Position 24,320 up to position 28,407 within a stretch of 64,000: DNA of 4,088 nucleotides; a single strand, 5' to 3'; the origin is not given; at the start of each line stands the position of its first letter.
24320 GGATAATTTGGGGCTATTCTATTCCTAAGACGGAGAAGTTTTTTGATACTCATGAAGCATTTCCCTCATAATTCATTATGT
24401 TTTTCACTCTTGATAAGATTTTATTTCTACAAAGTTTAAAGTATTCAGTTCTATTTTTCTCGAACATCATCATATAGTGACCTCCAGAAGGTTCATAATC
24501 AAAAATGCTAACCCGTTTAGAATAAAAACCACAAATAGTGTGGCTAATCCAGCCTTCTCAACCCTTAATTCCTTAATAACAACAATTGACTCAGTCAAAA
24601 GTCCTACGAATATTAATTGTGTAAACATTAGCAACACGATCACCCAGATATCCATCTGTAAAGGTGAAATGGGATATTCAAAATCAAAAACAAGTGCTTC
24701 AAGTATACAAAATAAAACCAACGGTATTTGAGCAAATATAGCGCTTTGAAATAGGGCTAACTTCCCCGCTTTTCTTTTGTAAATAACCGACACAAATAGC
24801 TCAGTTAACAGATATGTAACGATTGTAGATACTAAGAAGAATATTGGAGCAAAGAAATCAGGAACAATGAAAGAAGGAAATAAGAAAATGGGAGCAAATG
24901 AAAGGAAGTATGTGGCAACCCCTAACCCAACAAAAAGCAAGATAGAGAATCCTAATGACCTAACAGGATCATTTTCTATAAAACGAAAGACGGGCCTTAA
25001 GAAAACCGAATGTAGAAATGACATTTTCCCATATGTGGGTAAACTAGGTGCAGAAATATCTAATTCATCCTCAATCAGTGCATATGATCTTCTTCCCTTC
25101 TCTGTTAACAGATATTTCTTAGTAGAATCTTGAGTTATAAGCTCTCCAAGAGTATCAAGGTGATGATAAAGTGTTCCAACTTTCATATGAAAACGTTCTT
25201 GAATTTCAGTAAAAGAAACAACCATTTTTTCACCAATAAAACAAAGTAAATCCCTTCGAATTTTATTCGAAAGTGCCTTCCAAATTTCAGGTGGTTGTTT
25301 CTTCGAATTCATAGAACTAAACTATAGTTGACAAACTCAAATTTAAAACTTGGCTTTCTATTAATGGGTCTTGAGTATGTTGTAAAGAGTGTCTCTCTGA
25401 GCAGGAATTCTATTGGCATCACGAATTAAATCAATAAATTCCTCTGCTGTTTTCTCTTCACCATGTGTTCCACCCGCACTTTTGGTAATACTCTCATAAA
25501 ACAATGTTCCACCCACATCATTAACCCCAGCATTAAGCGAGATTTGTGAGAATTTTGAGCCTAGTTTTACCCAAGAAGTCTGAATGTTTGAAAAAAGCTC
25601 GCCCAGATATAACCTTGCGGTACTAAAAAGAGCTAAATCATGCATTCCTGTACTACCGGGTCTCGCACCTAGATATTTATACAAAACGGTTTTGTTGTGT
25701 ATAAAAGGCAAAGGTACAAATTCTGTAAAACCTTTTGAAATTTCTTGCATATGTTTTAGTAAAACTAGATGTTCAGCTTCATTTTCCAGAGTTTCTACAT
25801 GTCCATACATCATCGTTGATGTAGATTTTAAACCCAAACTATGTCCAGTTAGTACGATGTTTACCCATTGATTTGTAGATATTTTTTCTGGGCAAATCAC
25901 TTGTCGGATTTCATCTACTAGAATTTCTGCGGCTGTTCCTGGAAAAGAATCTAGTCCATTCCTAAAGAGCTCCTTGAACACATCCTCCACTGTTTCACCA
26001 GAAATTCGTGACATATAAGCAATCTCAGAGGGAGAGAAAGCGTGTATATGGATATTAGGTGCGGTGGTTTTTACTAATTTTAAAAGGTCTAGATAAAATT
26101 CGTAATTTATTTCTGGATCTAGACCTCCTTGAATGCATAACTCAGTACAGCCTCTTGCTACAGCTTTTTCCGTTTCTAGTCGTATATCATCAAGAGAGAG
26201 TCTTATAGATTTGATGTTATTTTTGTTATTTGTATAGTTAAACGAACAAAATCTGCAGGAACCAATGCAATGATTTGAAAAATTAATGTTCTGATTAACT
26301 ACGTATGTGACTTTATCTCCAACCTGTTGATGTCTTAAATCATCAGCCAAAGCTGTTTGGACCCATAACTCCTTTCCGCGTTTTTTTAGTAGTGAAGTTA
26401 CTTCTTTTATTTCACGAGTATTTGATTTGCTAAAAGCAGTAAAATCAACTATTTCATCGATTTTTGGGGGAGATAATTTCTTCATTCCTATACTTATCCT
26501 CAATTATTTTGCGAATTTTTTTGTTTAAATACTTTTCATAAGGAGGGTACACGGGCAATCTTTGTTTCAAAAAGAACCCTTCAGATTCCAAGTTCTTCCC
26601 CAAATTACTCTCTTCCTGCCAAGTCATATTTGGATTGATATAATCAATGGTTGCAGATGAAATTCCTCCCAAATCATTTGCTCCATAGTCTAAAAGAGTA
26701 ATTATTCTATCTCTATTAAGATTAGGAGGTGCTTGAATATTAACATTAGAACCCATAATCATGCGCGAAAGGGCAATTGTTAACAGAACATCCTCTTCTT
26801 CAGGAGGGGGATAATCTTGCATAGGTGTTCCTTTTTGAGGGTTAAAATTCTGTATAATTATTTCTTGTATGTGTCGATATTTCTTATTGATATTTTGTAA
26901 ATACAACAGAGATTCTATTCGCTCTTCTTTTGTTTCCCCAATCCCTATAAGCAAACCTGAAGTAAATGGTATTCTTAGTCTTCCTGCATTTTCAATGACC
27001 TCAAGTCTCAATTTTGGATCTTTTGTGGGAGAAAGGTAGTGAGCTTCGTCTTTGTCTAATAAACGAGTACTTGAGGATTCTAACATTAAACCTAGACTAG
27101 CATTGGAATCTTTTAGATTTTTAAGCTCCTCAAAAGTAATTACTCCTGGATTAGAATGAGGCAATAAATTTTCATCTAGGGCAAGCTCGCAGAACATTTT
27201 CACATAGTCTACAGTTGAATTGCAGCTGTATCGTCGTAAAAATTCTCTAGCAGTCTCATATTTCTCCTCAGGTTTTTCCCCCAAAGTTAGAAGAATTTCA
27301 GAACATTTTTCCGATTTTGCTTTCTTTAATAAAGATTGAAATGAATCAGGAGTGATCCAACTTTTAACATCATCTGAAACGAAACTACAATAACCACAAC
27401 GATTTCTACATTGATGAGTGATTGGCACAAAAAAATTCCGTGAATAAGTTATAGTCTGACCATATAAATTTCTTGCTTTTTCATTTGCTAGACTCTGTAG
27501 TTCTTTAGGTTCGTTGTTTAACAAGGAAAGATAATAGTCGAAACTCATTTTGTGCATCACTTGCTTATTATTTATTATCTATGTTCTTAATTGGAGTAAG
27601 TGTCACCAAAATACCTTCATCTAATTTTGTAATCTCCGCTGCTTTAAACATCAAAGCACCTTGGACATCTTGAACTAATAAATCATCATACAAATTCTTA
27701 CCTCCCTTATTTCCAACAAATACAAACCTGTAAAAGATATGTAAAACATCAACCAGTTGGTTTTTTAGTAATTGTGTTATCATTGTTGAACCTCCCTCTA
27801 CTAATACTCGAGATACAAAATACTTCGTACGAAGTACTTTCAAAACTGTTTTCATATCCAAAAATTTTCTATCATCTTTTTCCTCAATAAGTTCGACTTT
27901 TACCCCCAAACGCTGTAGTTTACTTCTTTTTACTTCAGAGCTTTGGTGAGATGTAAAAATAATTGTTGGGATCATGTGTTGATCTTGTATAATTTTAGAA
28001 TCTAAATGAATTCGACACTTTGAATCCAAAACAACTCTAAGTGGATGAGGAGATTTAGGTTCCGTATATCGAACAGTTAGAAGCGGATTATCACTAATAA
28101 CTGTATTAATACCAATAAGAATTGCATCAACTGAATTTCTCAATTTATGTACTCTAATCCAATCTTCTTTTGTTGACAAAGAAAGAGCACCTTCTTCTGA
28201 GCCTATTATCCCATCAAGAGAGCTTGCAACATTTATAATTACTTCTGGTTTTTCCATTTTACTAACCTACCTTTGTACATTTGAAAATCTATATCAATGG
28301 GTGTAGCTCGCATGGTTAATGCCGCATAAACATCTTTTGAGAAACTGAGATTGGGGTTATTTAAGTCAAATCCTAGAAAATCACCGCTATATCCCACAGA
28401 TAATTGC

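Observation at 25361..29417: FO-synthase operon led by a translationally coupled amidohydrolase: candidate for the archaeal riboflavin/FO-pathway pyrimidine deaminase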

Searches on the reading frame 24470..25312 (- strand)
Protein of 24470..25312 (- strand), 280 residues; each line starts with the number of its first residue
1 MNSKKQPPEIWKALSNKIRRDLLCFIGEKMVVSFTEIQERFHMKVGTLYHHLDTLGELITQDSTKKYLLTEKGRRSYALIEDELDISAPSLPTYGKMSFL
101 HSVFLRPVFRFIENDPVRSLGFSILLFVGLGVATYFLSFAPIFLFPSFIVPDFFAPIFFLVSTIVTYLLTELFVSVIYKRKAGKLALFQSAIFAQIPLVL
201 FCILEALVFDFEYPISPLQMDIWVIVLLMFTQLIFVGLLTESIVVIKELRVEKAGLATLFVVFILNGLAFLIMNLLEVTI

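Call 69: search_protein_families(library=pfam, proteins=[window:24470-25312:-], max_evalue=0.001)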
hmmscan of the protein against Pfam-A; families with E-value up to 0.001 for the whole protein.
window:24470-25312:- (280 aa): 1 family
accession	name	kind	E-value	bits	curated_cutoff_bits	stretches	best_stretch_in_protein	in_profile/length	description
PF24038.1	DUF7347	-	6.3e-05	23.6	27.6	1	7-77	1-74/77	Domain of unknown function (DUF7347)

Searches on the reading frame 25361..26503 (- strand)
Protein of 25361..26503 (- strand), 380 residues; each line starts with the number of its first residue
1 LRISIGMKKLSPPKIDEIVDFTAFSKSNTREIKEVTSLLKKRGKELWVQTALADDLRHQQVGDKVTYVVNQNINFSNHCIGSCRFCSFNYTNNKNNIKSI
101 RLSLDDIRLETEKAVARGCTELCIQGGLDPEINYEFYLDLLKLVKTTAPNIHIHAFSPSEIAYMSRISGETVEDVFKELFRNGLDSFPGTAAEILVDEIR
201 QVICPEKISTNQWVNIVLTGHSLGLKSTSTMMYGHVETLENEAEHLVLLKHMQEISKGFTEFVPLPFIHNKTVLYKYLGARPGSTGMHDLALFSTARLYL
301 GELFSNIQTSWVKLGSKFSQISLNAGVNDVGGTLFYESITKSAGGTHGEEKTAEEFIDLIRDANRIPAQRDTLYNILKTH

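Call 3: search_protein_families(library=pfam, proteins=[window:25361-26503:-])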
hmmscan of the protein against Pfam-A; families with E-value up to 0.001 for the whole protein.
window:25361-26503:- (380 aa): 2 families
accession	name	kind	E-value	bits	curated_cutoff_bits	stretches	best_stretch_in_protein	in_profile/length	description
PF04055.27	Radical_SAM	-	1.2e-16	61.8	29.5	1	73-245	1-162/166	Radical SAM superfamily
PF19288.4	CofH_C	-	2.3e-16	60.2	27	1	257-377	2-119/125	CofH/MqnC C-terminal region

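Call 4: search_protein_families(library=ncbifam, proteins=[window:25361-26503:-], max_evalue=0.01)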
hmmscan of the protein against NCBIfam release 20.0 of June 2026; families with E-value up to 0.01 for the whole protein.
window:25361-26503:- (380 aa): 18 families
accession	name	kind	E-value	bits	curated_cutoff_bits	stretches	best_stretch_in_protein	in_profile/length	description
TIGR03551.1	F420_cofH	equivalog_domain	3.6e-134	447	374.1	1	33-376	4-344/345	5-amino-6-(D-ribitylamino)uracil--L-tyrosine 4-hydroxyphenyl transferase CofH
NF005609.0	PRK07360.1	equivalog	4.9e-128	427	426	1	28-378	19-369/374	7,8-didemethyl-8-hydroxy-5-deazariboflavin synthase subunit CofH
NF006687.0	PRK09234.1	equivalog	2e-121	406.7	1018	1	31-377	493-837/849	bifunctional FO biosynthesis protein CofGH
TIGR00423.1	TIGR00423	subfamily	1.4e-113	379.3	260.25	1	65-377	1-310/310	CofH family radical SAM protein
TIGR03699.1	menaquin_MqnC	equivalog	3e-95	318.9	428.1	1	34-377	7-342/342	cyclic dehypoxanthinyl futalosine synthase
TIGR03700.1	mena_SCO4494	equivalog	4.4e-90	302.1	434.55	1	44-376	23-350/351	aminofutalosine synthase MqnE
NF006277.0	PRK08445.1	equivalog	1.1e-77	261.2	576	1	55-379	27-347/348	dehypoxanthine futalosine cyclase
NF006276.0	PRK08444.1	equivalog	3.4e-70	236.8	560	1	41-379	21-352/353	aminofutalosine synthase MqnE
NF004580.0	PRK05926.1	equivalog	6.6e-54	183.5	583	1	44-368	46-363/370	hypothetical protein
TIGR03956.1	rSAM_HydE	equivalog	3.5e-12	46.2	254.6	1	27-329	8-288/340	[FeFe] hydrogenase H-cluster radical SAM maturase HydE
TIGR03550.1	F420_cofG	equivalog_domain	9.5e-09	34.8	213.35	1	66-142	1-75/322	7,8-didemethyl-8-hydroxy-5-deazariboflavin synthase CofG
TIGR02351.2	thiH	equivalog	1.3e-08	34.3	380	1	26-164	31-166/364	2-iminoacetate synthase ThiH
NF004884.0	PRK06245.1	equivalog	1.8e-08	33.6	209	1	58-139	4-81/340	7,8-didemethyl-8-hydroxy-5-deazariboflavin synthase subunit CofG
TIGR03955.1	rSAM_HydG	equivalog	1.1e-06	27.4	312.15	1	33-143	50-158/470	[FeFe] hydrogenase H-cluster radical SAM maturase HydG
TIGR03910.1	pyrrolys_PylB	equivalog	1.9e-06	27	348.2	1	26-134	17-119/347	methylornithine synthase PylB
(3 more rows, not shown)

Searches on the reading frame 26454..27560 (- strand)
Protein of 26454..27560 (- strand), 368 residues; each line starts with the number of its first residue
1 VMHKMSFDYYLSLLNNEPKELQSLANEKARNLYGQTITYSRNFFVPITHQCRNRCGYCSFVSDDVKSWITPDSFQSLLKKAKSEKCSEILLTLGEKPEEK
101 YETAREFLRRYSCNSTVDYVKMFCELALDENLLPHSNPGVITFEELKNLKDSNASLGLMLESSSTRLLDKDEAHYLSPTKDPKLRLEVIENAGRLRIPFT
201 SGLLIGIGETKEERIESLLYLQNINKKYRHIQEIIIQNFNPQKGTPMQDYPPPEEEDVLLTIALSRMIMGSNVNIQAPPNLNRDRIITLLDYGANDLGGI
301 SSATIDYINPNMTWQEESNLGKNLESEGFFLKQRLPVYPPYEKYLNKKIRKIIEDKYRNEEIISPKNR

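Call 3: search_protein_families(library=pfam, proteins=[window:26454-27560:-])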
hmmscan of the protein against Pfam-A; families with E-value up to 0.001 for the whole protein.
window:26454-27560:- (368 aa): 1 family
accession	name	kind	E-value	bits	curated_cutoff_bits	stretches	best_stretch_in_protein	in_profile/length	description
PF04055.27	Radical_SAM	-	2.2e-13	51.2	29.5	1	45-219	1-164/166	Radical SAM superfamily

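Call 4: search_protein_families(library=ncbifam, proteins=[window:26454-27560:-], max_evalue=0.01)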
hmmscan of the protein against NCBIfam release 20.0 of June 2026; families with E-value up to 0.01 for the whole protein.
window:26454-27560:- (368 aa): 19 families
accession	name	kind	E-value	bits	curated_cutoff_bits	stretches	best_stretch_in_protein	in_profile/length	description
NF004884.0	PRK06245.1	equivalog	1.1e-122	409.1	209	1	34-361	8-336/340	7,8-didemethyl-8-hydroxy-5-deazariboflavin synthase subunit CofG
TIGR03550.1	F420_cofG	equivalog_domain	2.5e-117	391.6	213.35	1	38-353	1-321/322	7,8-didemethyl-8-hydroxy-5-deazariboflavin synthase CofG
NF006687.0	PRK09234.1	equivalog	1.4e-107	360.9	1018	1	35-351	69-391/849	bifunctional FO biosynthesis protein CofGH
NF005609.0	PRK07360.1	equivalog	1.9e-22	79.6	426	1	10-299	26-323/374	7,8-didemethyl-8-hydroxy-5-deazariboflavin synthase subunit CofH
TIGR03551.1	F420_cofH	equivalog_domain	1.4e-21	76.7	374.1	1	12-299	8-300/345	5-amino-6-(D-ribitylamino)uracil--L-tyrosine 4-hydroxyphenyl transferase CofH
TIGR03699.1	menaquin_MqnC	equivalog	8.3e-19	67.6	428.1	1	5-301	3-301/342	cyclic dehypoxanthinyl futalosine synthase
TIGR00423.1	TIGR00423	subfamily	1.4e-18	67.2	260.25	1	37-300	1-266/310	CofH family radical SAM protein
TIGR03957.1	rSAM_HmdB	equivalog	1.4e-17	63.9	320.9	1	141-297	130-278/317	5,10-methenyltetrahydromethanopterin hydrogenase cofactor biosynthesis protein HmdB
TIGR00433.2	bioB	equivalog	4.3e-15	55.8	225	1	18-270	19-252/307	biotin synthase BioB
TIGR03700.1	mena_SCO4494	equivalog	2.5e-14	53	434.55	1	3-301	9-309/351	aminofutalosine synthase MqnE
TIGR03910.1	pyrrolys_PylB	equivalog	3.2e-14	52.6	348.2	1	12-278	28-276/347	methylornithine synthase PylB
NF006276.0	PRK08444.1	equivalog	1.6e-07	30.7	560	1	203-300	209-306/353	aminofutalosine synthase MqnE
TIGR02351.2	thiH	equivalog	1.6e-07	30.7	380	1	10-99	40-133/364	2-iminoacetate synthase ThiH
NF004580.0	PRK05926.1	equivalog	2.1e-06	27.2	583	1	15-298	42-326/370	hypothetical protein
TIGR03956.1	rSAM_HydE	equivalog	2.2e-06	27.2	254.6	1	15-61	21-69/340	[FeFe] hydrogenase H-cluster radical SAM maturase HydE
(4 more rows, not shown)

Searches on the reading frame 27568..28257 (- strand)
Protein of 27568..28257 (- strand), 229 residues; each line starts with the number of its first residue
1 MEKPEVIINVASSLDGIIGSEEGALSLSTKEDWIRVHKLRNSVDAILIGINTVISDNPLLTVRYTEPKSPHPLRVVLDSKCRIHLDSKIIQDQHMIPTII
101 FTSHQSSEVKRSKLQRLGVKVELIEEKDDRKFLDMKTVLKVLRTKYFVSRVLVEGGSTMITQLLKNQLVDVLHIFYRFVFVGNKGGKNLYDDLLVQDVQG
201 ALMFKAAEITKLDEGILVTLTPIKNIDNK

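Call 3: search_protein_families(library=pfam, proteins=[window:27568-28257:-])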
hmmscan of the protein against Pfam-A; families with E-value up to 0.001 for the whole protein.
window:27568-28257:- (229 aa): 1 family
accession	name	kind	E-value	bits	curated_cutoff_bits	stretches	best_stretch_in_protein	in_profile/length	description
PF01872.23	RibD_C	-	4.7e-39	134.7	24.1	1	4-217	1-196/197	RibD C-terminal domain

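Call 4: search_protein_families(library=ncbifam, proteins=[window:27568-28257:-], max_evalue=0.01)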
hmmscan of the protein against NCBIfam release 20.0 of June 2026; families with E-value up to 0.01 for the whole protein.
window:27568-28257:- (229 aa): 7 families
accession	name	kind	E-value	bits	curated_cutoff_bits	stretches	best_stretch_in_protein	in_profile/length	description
TIGR01508.1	rib_reduct_arch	equivalog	6.6e-45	152.9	186.45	1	4-220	1-208/210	2,5-diamino-6-(ribosylamino)-4(3H)-pyrimidinone 5'-phosphate reductase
TIGR00227.1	ribD_Cterm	domain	1.4e-44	152.2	150.15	1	3-221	2-215/216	riboflavin-specific deaminase C-terminal domain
TIGR00326.1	eubact_ribD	equivalog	8e-27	94.3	156.35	1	6-217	143-341/343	bifunctional diaminohydroxyphosphoribosylaminopyrimidine deaminase/5-amino-6-(5-phosphoribosylamino)uracil reductase RibD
NF008052.0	PRK10786.1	equivalog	2.4e-12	46.3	500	1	5-221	148-365/367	bifunctional diaminohydroxyphosphoribosylaminopyrimidine deaminase/5-amino-6-(5-phosphoribosylamino)uracil reductase RibD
NF010664.0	PRK14059.1-2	equivalog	8.2e-12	45.3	226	1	6-184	39-221/257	pyrimidine reductase family protein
NF010663.0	PRK14059.1-1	equivalog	3.2e-10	39.8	184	1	2-174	26-204/253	pyrimidine reductase family protein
NF010665.0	PRK14059.1-4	equivalog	5.3e-07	29.2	274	1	8-183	45-224/260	pyrimidine reductase family protein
